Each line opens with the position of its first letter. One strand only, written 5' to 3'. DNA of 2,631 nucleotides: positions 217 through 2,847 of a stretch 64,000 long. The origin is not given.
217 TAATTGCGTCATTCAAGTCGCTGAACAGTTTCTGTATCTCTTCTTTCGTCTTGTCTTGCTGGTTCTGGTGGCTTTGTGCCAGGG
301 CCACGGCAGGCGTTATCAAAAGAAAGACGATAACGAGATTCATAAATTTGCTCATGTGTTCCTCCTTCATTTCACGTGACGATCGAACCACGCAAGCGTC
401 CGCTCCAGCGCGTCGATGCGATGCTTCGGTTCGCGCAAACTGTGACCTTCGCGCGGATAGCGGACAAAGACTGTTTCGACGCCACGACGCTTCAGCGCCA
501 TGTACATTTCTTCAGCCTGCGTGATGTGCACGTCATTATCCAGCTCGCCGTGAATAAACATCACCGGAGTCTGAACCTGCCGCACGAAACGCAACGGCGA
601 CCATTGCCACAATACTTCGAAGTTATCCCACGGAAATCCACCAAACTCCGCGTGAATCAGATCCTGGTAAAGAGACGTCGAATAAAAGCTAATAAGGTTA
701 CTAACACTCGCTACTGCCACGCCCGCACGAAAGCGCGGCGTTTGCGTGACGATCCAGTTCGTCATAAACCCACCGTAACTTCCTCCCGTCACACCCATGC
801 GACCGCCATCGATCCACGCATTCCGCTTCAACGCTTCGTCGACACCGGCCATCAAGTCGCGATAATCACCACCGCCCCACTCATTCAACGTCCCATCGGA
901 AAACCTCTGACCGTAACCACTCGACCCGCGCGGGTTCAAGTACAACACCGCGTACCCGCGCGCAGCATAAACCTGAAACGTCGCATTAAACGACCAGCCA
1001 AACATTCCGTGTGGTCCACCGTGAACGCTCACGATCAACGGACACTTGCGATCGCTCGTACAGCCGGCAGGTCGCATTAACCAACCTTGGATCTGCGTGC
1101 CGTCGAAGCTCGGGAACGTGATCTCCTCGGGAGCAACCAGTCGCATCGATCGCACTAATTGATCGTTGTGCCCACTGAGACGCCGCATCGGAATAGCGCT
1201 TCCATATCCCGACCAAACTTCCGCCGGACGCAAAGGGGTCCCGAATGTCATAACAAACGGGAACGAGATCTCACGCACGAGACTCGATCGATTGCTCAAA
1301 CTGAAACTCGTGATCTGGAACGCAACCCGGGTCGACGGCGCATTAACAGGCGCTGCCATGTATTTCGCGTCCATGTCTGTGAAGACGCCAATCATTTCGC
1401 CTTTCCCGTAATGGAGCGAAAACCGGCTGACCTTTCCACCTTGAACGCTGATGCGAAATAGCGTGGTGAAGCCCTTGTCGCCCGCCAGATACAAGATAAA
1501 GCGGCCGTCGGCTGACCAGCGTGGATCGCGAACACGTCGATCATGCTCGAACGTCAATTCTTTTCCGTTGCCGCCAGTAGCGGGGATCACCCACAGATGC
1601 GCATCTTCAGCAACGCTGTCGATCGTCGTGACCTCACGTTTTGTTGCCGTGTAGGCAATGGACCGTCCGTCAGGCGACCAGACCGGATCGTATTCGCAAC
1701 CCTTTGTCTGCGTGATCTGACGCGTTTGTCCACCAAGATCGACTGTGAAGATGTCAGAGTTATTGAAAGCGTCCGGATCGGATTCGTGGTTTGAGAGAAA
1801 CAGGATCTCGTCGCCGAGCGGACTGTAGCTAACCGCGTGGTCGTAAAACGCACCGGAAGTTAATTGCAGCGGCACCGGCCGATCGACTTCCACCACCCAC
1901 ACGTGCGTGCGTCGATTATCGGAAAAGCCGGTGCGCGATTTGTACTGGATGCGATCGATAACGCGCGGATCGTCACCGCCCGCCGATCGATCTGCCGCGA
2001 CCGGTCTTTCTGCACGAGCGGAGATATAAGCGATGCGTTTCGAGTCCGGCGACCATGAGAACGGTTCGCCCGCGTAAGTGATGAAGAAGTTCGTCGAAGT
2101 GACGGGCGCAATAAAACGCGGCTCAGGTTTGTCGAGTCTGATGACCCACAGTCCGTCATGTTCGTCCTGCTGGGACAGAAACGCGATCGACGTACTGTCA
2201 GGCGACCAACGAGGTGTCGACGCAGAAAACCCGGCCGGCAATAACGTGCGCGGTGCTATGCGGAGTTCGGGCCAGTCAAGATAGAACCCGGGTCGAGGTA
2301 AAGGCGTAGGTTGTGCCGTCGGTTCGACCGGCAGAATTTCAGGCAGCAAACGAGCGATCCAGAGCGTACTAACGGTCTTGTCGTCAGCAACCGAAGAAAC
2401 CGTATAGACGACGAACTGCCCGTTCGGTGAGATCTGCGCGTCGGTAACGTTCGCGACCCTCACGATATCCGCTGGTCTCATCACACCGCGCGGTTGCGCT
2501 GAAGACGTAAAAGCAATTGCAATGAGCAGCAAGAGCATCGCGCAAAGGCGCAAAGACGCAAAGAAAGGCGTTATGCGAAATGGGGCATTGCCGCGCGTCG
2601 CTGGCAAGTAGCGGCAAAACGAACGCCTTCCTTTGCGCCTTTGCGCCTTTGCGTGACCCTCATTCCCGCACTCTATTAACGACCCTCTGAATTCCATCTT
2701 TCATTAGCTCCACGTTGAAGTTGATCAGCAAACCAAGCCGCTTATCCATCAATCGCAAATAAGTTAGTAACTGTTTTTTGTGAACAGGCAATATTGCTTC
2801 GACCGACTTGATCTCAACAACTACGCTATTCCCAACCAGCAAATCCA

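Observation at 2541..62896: Family of at least 13 intergenic hairpin elements whose arms are tandem copies of 7-9-nt words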

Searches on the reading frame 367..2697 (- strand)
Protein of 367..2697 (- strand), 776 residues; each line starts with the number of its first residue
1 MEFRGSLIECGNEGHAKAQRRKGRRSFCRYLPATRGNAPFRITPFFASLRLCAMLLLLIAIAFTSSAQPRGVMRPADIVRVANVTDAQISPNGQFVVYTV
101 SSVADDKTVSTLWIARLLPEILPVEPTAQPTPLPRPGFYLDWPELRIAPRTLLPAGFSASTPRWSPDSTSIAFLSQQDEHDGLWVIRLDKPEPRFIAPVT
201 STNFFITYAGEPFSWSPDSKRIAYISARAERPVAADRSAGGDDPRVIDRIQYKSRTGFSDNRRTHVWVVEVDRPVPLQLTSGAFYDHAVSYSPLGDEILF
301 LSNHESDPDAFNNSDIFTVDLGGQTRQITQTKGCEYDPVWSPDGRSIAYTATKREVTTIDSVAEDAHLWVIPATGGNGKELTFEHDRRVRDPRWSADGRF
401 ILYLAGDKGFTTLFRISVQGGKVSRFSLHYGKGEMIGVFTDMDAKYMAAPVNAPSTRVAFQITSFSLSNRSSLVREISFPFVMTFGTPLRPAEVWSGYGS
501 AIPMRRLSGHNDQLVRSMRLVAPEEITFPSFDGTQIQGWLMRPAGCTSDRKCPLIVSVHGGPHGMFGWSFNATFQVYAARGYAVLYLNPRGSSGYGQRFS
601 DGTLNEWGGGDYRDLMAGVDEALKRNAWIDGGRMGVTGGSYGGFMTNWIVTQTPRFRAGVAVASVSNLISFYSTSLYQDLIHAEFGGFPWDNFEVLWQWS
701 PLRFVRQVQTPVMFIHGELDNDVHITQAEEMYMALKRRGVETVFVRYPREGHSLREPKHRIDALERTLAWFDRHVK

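Call 17: search_protein_families(library=pfam, proteins=[window:367-2697:-])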
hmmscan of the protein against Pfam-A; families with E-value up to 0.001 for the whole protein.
window:367-2697:- (776 aa): 8 families
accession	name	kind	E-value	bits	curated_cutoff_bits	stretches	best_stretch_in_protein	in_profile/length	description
PF00326.27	Peptidase_S9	-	3.8e-56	190.4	22.6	1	568-775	1-210/213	Prolyl oligopeptidase family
PF07676.18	PD40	-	1.5e-20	73.1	20.9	2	326-353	2-29/38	WD40-like Beta Propeller Repeat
PF02129.25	Peptidase_S15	-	9e-12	45.7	23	1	532-683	1-138/262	X-Pro dipeptidyl-peptidase (S15 family)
PF00930.27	DPPIV_N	-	1.9e-08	33.9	22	0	263-351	259-347/354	Dipeptidyl peptidase IV (DPP IV) N-terminal region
PF05448.18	AXE1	-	8.5e-08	31.8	21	1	525-631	58-160/321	Acetyl xylan esterase (AXE1)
PF20434.5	BD-FAE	-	3.8e-06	27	26.8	1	657-735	134-215/215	BD-FAE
PF01738.24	DLH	-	1.1e-05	25.6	21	1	700-770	134-212/217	Dienelactone hydrolase family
PF25174.1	Beta-prop_THOC3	-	1.7e-05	24.4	305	1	325-449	81-188/272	THOC3 beta-propeller domain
